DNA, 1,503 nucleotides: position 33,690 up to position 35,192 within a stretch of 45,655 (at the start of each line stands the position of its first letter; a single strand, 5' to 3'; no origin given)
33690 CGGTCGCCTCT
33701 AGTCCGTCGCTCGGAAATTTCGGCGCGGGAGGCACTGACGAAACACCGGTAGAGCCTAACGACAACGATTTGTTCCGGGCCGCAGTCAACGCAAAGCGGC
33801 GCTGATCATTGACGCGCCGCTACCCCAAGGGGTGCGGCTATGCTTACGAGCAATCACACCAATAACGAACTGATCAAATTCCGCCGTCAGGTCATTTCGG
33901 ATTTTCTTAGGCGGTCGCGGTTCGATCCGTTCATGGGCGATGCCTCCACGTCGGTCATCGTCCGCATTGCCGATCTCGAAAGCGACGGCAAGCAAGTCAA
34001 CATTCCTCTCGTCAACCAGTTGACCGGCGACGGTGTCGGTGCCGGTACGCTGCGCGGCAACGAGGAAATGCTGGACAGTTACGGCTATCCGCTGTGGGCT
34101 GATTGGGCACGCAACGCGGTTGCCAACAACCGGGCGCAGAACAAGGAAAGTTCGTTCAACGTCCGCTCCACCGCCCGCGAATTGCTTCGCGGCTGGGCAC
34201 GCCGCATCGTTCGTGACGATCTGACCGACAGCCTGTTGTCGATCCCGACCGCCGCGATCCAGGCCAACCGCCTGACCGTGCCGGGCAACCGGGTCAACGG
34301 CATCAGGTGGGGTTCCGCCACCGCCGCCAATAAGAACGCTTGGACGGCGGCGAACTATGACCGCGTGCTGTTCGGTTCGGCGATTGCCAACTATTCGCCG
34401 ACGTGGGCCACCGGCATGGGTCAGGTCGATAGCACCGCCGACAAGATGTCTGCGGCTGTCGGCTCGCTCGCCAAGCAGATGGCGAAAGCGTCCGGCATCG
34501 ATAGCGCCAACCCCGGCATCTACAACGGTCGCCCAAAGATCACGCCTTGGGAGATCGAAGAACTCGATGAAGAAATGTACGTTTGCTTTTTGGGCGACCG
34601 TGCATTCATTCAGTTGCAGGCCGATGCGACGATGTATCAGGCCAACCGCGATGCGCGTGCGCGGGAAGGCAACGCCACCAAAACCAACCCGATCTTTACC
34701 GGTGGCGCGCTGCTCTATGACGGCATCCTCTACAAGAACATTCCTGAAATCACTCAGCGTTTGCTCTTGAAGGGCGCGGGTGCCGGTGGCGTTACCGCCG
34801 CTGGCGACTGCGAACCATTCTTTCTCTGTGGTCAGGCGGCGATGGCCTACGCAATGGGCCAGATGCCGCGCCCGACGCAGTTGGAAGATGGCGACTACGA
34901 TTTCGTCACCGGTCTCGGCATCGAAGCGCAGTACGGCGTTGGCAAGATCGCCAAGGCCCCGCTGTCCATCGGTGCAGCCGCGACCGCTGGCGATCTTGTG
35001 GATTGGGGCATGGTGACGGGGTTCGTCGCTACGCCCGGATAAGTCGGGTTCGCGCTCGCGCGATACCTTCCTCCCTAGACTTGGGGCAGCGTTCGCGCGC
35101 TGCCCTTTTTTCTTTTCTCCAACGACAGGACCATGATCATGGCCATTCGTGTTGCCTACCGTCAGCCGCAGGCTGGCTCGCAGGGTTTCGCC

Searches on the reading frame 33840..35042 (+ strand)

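Call 50: search_protein_families(library=phrogs, proteins=[window:33840-35042:+], max_evalue=0.00001)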
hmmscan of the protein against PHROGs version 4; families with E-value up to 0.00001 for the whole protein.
window:33840-35042:+ (400 aa): 1 family
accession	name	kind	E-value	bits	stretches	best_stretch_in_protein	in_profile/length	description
phrog_334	-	head and packaging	7.6e-52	177.6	1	7-397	10-378/381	major head protein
